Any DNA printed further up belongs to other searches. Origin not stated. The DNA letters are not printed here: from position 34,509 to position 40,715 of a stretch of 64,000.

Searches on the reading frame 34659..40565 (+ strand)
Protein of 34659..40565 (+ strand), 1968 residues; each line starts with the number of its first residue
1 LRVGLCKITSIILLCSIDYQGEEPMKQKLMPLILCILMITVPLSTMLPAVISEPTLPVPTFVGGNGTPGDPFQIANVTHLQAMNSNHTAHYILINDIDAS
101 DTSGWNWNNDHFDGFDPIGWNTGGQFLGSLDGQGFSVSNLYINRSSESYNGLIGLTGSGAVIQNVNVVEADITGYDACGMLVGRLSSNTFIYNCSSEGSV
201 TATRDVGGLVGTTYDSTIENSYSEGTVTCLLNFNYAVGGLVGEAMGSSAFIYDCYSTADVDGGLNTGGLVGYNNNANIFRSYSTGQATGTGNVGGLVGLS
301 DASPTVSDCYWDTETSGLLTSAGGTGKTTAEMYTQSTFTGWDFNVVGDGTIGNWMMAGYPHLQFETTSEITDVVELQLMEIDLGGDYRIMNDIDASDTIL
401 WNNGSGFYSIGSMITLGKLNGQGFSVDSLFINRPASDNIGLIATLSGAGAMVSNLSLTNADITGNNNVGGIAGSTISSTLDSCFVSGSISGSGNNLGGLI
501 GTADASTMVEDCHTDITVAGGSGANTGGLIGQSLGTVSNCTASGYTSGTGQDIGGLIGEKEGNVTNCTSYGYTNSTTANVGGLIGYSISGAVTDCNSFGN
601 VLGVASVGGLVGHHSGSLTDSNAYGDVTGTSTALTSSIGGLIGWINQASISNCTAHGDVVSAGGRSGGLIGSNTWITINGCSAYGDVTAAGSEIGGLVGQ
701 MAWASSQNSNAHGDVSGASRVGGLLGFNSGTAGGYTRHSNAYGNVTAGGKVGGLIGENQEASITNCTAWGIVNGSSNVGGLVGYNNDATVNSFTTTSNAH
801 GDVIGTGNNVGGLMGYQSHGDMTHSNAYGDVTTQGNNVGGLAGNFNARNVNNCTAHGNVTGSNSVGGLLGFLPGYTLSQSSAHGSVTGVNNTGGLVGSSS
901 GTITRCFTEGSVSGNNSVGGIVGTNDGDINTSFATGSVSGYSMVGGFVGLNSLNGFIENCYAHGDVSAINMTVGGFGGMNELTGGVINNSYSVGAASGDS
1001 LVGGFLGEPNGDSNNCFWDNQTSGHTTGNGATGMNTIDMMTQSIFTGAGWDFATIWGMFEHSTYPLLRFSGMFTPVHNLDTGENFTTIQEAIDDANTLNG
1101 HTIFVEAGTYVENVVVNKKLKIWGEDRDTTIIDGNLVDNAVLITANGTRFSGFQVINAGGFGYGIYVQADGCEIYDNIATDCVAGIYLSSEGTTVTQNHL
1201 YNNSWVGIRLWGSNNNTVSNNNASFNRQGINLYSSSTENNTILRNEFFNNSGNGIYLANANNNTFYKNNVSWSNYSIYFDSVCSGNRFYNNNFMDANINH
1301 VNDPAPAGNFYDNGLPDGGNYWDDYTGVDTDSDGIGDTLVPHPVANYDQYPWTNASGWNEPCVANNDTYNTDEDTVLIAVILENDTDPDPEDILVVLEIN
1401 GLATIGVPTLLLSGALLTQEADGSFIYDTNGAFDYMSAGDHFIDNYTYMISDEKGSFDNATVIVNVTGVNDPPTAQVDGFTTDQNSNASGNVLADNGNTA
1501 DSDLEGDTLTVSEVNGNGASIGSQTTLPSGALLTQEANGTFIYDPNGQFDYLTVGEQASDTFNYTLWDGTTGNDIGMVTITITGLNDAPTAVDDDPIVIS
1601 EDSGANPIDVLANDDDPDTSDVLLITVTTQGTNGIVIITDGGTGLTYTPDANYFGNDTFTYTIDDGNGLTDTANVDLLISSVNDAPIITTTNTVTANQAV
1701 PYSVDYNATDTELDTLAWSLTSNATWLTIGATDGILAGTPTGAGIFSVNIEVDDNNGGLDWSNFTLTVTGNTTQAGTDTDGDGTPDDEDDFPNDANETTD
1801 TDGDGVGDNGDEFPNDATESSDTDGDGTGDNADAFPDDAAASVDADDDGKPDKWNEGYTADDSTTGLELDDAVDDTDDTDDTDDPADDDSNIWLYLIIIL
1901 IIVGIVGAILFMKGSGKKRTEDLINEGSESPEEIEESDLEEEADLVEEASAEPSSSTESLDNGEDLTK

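Call 39: search_protein_families(library=pfam, proteins=[window:34659-40565:+], max_evalue=0.001)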
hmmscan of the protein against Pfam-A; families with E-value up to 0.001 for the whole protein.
window:34659-40565:+ (1968 aa): 6 families
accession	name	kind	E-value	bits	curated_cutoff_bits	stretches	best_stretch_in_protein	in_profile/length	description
PF07581.17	Glug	-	3.8e-37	124.6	20.5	1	205-228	4-28/28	The GLUG motif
PF17963.7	Big_9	-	4.5e-36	124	23.6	3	1586-1676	1-87/89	Bacterial Ig domain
PF17803.7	Cadherin_4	-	1.5e-23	83.5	25.1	3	1460-1551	1-71/71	Bacterial cadherin-like domain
PF05048.19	NosD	-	4.8e-21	75.6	23.6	1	1162-1327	38-212/212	Periplasmic copper-binding protein (NosD)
PF17892.7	Cadherin_5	-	3.1e-18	65.9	26.5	1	1586-1678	2-96/98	Cadherin-like domain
PF13229.12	Beta_helix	-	2.8e-16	60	25.9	1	1140-1293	2-158/158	Right handed beta helix region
